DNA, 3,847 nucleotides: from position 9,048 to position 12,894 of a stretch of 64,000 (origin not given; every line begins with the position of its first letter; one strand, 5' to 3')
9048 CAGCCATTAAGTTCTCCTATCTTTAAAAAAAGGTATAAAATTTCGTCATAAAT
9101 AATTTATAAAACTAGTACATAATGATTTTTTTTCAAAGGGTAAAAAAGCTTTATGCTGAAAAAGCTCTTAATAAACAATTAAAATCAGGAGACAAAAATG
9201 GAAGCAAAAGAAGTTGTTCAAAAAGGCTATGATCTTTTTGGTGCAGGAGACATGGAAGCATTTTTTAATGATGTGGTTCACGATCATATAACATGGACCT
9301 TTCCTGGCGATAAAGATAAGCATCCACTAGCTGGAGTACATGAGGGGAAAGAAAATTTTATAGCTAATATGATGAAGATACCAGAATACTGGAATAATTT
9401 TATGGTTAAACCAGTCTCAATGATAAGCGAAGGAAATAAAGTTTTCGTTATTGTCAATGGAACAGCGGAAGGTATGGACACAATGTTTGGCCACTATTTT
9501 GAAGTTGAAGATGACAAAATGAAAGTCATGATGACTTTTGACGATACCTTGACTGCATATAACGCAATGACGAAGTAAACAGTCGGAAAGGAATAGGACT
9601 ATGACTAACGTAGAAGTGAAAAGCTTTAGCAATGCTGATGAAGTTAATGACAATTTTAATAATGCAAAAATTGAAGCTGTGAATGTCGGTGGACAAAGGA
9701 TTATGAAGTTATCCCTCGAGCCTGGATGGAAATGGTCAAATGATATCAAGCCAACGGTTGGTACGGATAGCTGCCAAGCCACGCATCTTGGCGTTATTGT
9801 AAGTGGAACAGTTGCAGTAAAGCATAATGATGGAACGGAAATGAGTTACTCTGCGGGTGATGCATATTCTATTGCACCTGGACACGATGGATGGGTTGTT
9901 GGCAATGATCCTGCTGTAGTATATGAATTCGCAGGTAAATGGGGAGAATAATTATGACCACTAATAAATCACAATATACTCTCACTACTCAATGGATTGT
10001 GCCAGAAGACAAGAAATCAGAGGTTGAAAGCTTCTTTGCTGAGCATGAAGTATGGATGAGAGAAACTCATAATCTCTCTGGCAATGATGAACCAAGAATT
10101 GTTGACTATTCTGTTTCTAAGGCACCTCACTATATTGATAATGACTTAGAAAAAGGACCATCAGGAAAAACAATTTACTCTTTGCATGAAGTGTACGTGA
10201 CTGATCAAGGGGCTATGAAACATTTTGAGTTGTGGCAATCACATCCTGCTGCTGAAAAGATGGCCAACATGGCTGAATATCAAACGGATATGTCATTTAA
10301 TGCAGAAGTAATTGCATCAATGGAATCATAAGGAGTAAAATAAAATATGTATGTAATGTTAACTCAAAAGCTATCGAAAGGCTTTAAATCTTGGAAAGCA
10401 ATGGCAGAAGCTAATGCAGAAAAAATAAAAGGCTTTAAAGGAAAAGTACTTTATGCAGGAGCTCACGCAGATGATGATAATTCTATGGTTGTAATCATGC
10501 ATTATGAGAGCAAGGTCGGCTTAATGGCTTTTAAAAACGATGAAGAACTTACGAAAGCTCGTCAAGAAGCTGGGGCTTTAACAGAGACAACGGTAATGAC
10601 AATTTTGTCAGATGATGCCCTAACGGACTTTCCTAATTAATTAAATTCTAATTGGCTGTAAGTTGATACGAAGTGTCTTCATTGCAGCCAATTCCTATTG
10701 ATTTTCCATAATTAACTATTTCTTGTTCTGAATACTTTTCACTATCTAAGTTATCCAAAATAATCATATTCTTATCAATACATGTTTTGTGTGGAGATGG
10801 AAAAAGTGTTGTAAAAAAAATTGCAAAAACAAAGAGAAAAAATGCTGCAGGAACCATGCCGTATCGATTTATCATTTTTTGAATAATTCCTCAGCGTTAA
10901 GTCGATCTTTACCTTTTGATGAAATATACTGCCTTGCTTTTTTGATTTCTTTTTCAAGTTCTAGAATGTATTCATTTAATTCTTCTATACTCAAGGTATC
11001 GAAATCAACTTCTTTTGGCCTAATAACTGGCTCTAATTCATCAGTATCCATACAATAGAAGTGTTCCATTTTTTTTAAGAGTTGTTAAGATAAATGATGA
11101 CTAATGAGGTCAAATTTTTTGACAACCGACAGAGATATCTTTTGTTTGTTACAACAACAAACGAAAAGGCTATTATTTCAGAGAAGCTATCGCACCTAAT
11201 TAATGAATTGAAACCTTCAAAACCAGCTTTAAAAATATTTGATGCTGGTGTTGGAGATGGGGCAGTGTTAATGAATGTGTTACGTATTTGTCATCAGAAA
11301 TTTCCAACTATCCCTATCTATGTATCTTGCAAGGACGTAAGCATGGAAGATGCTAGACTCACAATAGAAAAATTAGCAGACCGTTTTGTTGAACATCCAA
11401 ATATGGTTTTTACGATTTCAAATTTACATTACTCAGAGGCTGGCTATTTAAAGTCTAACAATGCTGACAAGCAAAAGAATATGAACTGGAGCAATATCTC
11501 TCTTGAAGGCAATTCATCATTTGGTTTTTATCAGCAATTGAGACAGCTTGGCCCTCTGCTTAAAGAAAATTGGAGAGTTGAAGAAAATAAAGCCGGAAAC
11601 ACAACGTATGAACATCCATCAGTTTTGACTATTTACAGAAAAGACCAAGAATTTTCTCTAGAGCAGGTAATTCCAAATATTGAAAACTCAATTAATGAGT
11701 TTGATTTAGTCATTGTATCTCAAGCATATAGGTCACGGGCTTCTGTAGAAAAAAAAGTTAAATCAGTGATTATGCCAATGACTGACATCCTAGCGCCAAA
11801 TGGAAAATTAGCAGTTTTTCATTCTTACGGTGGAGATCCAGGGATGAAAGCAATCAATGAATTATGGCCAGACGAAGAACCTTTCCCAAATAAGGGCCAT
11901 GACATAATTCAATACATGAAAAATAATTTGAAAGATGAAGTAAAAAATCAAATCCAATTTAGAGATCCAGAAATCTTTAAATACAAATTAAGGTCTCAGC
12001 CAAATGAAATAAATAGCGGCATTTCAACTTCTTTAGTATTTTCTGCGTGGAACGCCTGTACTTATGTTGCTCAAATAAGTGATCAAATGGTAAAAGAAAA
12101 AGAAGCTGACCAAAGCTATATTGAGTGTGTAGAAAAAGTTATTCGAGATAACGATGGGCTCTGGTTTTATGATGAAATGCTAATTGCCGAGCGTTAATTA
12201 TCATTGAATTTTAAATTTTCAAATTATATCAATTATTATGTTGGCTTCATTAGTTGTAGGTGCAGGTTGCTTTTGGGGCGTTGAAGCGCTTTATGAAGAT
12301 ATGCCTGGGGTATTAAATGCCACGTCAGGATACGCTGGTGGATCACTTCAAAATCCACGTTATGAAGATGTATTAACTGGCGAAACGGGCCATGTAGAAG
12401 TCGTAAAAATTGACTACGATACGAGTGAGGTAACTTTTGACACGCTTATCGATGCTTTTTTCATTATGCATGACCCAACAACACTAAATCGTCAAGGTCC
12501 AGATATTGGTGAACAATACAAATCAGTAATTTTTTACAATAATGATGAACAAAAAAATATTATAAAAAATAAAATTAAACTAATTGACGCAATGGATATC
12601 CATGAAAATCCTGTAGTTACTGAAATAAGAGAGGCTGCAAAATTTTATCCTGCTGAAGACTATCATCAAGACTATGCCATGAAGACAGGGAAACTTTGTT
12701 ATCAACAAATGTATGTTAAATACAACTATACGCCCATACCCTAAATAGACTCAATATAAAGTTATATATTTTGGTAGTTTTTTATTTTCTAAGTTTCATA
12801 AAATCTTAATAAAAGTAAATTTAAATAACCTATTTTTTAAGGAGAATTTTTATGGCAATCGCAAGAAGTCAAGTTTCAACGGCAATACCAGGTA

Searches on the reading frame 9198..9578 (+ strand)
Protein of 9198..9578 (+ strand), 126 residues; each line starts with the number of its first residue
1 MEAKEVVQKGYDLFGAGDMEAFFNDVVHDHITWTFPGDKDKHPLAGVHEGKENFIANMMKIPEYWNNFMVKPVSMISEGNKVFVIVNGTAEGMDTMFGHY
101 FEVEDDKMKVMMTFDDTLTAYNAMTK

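Call 4: search_protein_families(library=pfam, proteins=[window:9198-9578:+], max_evalue=0.1)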
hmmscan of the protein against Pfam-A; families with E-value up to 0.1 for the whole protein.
window:9198-9578:+ (126 aa): 1 family
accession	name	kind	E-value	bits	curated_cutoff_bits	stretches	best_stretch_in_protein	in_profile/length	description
PF12680.13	SnoaL_2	-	4.9e-09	37.1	27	1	7-109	1-100/102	SnoaL-like domain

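Call 5: search_protein_families(library=ncbifam, proteins=[window:9198-9578:+], max_evalue=0.1)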
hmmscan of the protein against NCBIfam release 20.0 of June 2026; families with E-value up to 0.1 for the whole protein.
window:9198-9578:+ (126 aa): 2 families
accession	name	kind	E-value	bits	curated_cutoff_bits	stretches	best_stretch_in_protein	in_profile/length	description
NF010193.0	PRK13672.1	equivalog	0.014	15.6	67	0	99-124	47-72/74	hypothetical protein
TIGR02096.1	TIGR02096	subfamily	0.081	13.3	97.1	0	5-98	2-89/129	ketosteroid isomerase-related protein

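Call 19: find_homologous_proteins(query=window:9198-9578:+, max_evalue=0.001)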
Query window:9198-9578:+ (126 aa): 48 proteins with E <= 0.001 among 48 candidates.
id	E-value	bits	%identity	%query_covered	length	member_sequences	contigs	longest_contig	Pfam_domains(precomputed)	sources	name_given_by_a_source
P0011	2.8e-78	278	97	100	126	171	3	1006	PF12680.14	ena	-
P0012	1.6e-70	253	88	100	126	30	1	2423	PF12680.14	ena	-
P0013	1.3e-63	231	79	100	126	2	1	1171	PF12680.14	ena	-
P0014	3.0e-62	226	79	100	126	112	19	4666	PF12680.14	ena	-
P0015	5.4e-62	225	76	100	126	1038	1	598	PF12680.14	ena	-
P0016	6.6e-62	225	75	100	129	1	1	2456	PF12680.14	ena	-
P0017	6.8e-62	225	75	100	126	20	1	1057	PF12680.14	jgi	jgi:ketosteroid isomerase-like protein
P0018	1.8e-60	221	77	100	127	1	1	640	PF12680.14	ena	-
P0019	3.0e-59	217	75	98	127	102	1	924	PF12680.14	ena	-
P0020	5.2e-57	209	71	100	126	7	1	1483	PF12680.14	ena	-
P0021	1.1e-53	199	78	86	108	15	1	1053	PF12680.14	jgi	jgi:ketosteroid isomerase-like protein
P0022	1.2e-47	179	73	84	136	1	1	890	PF12680.14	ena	-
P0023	1.3e-47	179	65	100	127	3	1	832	PF07366.19,PF12680.14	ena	-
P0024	8.3e-47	176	63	100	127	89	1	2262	PF07366.19,PF12680.14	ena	-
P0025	1.4e-44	169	62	100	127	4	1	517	PF07366.19,PF12680.14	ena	-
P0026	5.7e-44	167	60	100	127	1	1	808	PF12680.14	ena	-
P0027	5.8e-44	167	62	100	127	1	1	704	PF07366.19,PF12680.14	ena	-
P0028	7.4e-44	167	65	100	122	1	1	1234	PF07366.19,PF12680.14,PF14534.13,PF02136.27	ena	-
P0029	1.0e-43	166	61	100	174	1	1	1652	PF07366.19,PF12680.14,PF07045.18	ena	-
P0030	1.3e-43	166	61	100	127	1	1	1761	PF12680.14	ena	-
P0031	1.5e-43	166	60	99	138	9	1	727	PF07366.19,PF12680.14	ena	-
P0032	2.5e-43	165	61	100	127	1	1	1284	PF07366.19,PF12680.14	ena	-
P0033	2.7e-43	165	65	98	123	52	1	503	PF12680.14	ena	-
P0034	4.2e-43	164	60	100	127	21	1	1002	PF07366.19,PF12680.14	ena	-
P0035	2.0e-42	162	61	100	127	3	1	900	PF07366.19,PF12680.14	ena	-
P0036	4.3e-42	161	60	100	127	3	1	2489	PF07366.19,PF12680.14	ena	-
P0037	8.1e-42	160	61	98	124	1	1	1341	PF12680.14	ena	-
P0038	1.2e-41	160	59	98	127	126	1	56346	PF07366.19,PF12680.14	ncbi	-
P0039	1.5e-41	159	62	98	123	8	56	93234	PF12680.14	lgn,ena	-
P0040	1.9e-40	156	57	100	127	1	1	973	PF07366.19,PF12680.14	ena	-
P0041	7.4e-40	154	77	69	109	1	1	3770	PF12680.14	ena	-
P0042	2.1e-39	152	57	100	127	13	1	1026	PF07366.19,PF12680.14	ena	-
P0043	2.2e-39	152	77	69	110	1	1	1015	PF12680.14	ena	-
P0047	2.6e-31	126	57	83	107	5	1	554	PF07366.19,PF12680.14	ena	-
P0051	2.9e-25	107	67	55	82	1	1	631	PF12680.14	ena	-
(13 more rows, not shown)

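Call 21: find_encoding_contigs(protein=P0038, flank=10000, max_places=3)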
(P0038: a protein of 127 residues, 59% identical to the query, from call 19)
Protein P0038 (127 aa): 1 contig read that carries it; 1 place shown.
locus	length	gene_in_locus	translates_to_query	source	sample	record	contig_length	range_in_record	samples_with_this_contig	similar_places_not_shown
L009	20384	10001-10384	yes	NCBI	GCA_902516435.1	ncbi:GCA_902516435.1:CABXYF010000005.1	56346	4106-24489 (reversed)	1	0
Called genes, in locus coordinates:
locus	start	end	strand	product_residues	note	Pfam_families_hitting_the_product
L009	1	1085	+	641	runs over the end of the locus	PF00528:BPD_transp_1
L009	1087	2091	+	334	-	PF02615:Ldh_2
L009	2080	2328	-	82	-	-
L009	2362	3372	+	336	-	PF13545:HTH_Crp_2 (faint), PF04492:Phage_rep_O (faint), PF01978:TrmB (faint)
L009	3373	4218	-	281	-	PF01758:SBF, PF13593:SBF_like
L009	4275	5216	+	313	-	PF01515:PTA_PTB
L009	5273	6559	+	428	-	PF00815:Histidinol_dh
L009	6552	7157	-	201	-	PF01810:LysE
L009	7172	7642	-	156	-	-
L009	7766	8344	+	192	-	PF14602:Hexapep_2 (faint), PF00132:Hexapep (weak)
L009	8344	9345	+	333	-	PF00291:PALP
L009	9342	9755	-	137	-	-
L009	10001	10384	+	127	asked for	PF07366:SnoaL, PF12680:SnoaL_2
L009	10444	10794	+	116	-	-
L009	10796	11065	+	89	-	PF12594:DUF3764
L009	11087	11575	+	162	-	-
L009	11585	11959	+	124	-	-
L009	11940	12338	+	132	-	-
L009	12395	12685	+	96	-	-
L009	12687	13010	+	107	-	PF08734:GYD (faint)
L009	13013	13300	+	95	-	PF07045:DUF1330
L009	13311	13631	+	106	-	PF12680:SnoaL_2 (weak), PF14534:DUF4440 (weak)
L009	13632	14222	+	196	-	PF01323:DSBA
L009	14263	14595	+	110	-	PF00893:Multi_Drug_Res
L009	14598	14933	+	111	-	PF00893:Multi_Drug_Res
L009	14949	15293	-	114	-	PF06108:DUF952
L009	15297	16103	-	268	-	PF00459:Inositol_P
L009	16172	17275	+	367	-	PF02668:TauD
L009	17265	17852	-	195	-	PF02525:Flavodoxin_2, PF03358:FMN_red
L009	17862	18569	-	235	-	PF02683:DsbD_TM, PF13386:DsbD_2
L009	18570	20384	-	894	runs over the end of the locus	PF00311:PEPcase, PF14010:PEPcase_2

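Call 22: find_encoding_contigs(protein=P0039, flank=10000, max_places=4)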
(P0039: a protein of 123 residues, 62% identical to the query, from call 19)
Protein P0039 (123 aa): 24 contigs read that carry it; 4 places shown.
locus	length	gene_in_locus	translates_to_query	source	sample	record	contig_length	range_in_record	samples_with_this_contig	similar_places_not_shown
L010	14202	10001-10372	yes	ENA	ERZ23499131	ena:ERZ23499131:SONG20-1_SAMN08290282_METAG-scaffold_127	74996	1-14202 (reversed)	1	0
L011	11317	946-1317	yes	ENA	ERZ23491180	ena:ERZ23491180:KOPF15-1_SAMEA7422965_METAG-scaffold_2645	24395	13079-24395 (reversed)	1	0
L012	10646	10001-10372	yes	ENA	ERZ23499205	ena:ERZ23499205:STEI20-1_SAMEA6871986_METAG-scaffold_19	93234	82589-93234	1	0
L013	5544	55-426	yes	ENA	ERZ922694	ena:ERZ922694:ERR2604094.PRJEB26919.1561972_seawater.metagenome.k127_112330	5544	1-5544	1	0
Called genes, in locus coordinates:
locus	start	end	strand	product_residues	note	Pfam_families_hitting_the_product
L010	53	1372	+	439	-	PF02163:Peptidase_M50, PF14685:PDZ_Tricorn (faint), PF00595:PDZ, PF13180:PDZ_2, PF17820:PDZ_6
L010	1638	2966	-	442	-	-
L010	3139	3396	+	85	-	-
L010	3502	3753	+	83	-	-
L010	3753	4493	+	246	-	PF05154:TM2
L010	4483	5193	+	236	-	PF00520:Ion_trans, PF07885:Ion_trans_2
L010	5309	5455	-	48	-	-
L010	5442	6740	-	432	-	PF09397:FtsK_gamma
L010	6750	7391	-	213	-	-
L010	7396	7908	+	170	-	-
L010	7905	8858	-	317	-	PF00589:Phage_integrase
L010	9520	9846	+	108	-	-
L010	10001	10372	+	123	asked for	PF12680:SnoaL_2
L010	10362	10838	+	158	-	PF18936:DUF5684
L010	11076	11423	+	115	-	-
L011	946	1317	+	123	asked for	PF12680:SnoaL_2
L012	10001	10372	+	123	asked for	PF12680:SnoaL_2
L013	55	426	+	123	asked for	PF12680:SnoaL_2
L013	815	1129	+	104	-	-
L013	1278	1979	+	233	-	-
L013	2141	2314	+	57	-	-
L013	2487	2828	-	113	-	PF13564:DoxX_2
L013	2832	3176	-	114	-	PF13564:DoxX_2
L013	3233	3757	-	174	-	-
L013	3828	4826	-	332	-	PF07642:BBP2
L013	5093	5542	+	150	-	?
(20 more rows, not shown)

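Call 34: search_solved_structures(query=A1, max_evalue=0.01)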
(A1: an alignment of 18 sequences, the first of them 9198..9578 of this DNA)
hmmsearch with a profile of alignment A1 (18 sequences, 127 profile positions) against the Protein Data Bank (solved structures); distinct sequences matched with E-value up to 0.01: 5.
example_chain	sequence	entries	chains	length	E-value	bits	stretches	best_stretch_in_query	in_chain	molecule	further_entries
1tuh_A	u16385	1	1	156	1.5e-06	31.6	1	4-91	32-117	hypothetical protein EGC068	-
3ebt_A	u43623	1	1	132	4e-06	30.2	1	5-104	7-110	uncharacterized NTF2-like protein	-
3fgy_A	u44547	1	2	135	1.7e-05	28.1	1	5-90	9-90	uncharacterized NTF2-like protein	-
6d34_A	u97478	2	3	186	4.6e-05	26.7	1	7-121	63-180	TerC | Terfestatin Biosyntheis Enzyme C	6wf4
3lyg_A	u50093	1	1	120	0.0013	22.1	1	1-93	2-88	NTF2-like protein of unknown function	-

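Call 63: search_solved_structures(query=A1, max_evalue=0.001, show_alignments=3)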
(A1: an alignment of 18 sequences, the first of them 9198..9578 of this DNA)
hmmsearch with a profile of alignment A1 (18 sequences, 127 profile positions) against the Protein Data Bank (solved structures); distinct sequences matched with E-value up to 0.001: 4.
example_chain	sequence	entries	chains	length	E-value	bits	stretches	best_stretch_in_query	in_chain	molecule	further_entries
1tuh_A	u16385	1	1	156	1.5e-06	31.6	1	4-91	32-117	hypothetical protein EGC068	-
3ebt_A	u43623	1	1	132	4e-06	30.2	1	5-104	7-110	uncharacterized NTF2-like protein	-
3fgy_A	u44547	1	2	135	1.7e-05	28.1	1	5-90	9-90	uncharacterized NTF2-like protein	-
6d34_A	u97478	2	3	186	4.6e-05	26.7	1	7-121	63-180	TerC | Terfestatin Biosyntheis Enzyme C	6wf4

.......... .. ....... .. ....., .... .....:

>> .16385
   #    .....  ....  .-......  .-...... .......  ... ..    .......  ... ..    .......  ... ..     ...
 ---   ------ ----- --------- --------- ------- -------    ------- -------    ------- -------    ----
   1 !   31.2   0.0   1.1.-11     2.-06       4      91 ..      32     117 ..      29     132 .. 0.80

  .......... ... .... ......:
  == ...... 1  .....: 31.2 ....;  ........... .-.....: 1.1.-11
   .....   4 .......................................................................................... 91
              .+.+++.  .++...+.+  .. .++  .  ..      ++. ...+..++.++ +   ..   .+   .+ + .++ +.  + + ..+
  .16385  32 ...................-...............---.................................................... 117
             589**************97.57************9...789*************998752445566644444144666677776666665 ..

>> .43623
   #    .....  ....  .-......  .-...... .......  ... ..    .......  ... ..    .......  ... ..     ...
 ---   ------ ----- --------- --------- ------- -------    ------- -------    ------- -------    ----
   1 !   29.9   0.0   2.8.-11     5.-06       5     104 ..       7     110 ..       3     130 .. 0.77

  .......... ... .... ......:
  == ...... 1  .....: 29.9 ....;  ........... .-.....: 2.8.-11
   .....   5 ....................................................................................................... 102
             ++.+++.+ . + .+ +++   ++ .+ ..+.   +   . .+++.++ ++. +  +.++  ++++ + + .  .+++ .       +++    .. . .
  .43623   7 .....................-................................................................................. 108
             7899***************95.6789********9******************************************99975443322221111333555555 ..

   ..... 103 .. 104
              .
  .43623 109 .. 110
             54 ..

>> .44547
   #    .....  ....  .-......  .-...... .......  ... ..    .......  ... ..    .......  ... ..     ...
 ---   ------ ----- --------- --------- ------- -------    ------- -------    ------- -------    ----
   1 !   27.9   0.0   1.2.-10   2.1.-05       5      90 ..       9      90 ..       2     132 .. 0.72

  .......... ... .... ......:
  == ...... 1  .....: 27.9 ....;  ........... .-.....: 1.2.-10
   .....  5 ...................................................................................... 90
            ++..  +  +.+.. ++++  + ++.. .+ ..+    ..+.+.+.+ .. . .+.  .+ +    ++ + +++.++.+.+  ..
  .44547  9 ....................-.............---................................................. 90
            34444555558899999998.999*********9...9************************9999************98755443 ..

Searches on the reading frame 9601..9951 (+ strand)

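Call 4: search_protein_families(library=pfam, proteins=[window:9601-9951:+], max_evalue=0.1)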
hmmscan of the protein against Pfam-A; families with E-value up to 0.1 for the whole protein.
window:9601-9951:+ (116 aa): 2 families
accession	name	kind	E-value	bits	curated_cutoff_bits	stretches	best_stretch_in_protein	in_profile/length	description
PF07883.17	Cupin_2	-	0.00058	20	27.2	1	62-107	20-66/70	Cupin domain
PF05899.18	Cupin_3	-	0.0013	18.9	23.5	1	65-96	30-61/74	EutQ-like cupin domain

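Call 5: search_protein_families(library=ncbifam, proteins=[window:9601-9951:+], max_evalue=0.1)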
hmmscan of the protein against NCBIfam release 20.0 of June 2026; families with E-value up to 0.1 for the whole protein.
window:9601-9951:+ (116 aa): 1 family
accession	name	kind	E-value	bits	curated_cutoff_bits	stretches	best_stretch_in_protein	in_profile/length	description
NF038084.1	DHCW_cupin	hypoth_equivalog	0.098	12.8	70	0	57-94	51-88/106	DHCW motif cupin fold protein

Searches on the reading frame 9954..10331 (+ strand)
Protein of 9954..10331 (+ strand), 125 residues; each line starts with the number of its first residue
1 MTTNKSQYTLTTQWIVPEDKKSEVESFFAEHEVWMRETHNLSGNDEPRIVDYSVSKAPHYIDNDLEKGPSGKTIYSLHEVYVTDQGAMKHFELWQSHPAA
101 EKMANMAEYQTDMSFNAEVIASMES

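Call 4: search_protein_families(library=pfam, proteins=[window:9954-10331:+], max_evalue=0.1)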
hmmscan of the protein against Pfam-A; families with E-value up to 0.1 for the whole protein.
window:9954-10331:+ (125 aa): 0 families

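Call 5: search_protein_families(library=ncbifam, proteins=[window:9954-10331:+], max_evalue=0.1)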
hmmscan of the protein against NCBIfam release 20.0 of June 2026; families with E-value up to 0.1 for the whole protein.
window:9954-10331:+ (125 aa): 0 families

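Call 67: search_solved_structures(query=window:9954-10331:+, max_evalue=10)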
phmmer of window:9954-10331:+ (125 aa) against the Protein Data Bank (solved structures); distinct sequences matched with E-value up to 10: 13.
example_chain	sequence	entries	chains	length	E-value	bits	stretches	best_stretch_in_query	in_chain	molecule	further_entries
6qsd_A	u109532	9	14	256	0.00013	25.5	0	68-89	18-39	Pizza6S | Pizza6-S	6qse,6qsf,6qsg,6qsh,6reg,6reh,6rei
6f0t_A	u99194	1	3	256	0.00014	25.4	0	68-89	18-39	Pizza6-SFW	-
7zpz_A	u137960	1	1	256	0.0035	20.9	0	68-89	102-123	Pizza6-TSR-TSH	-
7zpw_A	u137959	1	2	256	0.0036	20.9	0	68-89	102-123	Pizza6-TSK-TSH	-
7zqg_A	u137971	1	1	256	0.0053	20.4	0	68-89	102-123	Pizza6-KSH-TSH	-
6rej_A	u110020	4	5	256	0.0077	19.8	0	68-89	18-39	Pizza6-SH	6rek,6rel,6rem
7zq2_A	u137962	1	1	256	0.0079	19.8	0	68-89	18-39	Pizza6-RSH-TSH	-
6ren_A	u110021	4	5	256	0.0089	19.6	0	68-89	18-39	3fPizza6-SH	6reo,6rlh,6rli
6f0s_A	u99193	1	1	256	0.0092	19.6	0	68-89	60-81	Pizza6-SYW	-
3wwb_A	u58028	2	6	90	1.1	12.9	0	68-90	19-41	Pizza2-SR protein | pizza2sr-pb protein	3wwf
4zcn_A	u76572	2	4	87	1.6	12.4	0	68-89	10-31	nvPizza2-S16S58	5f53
3ww8_A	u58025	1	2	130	1.6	12.3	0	68-89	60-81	Pizza3 protein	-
1x3d_A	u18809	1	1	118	2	12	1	3-31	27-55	Fibronectin type-III domain containing protein 3a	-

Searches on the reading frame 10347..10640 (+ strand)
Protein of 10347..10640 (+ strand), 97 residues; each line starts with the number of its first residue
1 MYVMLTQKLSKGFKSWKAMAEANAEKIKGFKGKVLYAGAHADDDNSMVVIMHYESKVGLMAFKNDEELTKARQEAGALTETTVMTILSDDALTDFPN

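Call 4: search_protein_families(library=pfam, proteins=[window:10347-10640:+], max_evalue=0.1)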
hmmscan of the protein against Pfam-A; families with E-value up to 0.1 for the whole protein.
window:10347-10640:+ (97 aa): 3 families
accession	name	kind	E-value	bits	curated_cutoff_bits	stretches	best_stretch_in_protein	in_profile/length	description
PF12594.13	DUF3764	-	1.7e-06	28.5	24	1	4-85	5-85/89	Protein of unknown function (DUF3764)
PF07045.17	DUF1330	-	0.013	16.3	23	1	15-85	15-90/94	Domain of unknown function (DUF1330)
PF07876.18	Dabb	-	0.018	16.1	25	1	11-83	20-90/96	Stress responsive A/B Barrel Domain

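Call 5: search_protein_families(library=ncbifam, proteins=[window:10347-10640:+], max_evalue=0.1)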
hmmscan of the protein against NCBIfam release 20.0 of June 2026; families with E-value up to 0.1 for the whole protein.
window:10347-10640:+ (97 aa): 1 family
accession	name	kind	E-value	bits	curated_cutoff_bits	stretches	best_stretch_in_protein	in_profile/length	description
NF009840.0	PRK13315.1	equivalog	0.033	14.7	119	1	21-77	25-81/107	heme oxygenase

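Call 68: search_solved_structures(query=window:10347-10640:+, max_evalue=10)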
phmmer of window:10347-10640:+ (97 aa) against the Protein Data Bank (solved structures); distinct sequences matched with E-value up to 10: 0.

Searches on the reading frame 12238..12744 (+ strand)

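Call 4: search_protein_families(library=pfam, proteins=[window:12238-12744:+], max_evalue=0.1)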
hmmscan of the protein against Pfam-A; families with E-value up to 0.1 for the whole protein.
window:12238-12744:+ (168 aa): 1 family
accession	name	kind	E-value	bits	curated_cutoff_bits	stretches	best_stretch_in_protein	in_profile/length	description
PF01625.27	PMSR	-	2.5e-59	200.4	23.7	1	5-153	2-150/153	Peptide methionine sulfoxide reductase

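Call 5: search_protein_families(library=ncbifam, proteins=[window:12238-12744:+], max_evalue=0.1)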
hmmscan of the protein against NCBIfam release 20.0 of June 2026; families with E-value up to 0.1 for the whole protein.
window:12238-12744:+ (168 aa): 5 families
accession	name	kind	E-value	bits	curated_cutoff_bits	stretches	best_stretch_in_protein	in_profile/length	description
NF004042.0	PRK05550.1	equivalog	1.6e-62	211.3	330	1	5-161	137-290/293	bifunctional methionine sulfoxide reductase B/A protein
TIGR00401.1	msrA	equivalog_domain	1e-52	178.6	108.1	1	6-150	4-148/153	peptide-methionine (S)-S-oxide reductase MsrA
NF010625.0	PRK14018.1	equivalog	1.9e-44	152.1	522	1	7-150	203-343/521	bifunctional peptide-methionine (S)-S-oxide reductase MsrA/peptide-methionine (R)-S-oxide reductase MsrB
NF004038.0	PRK05528.1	equivalog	3.9e-23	82.3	200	1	6-149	5-139/157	peptide-methionine (S)-S-oxide reductase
NF041383.1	Trx_VPGUxxT_two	exception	0.0018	17.9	275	1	5-72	148-198/287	VPGUxxT family thioredoxin-like (seleno)protein, type 2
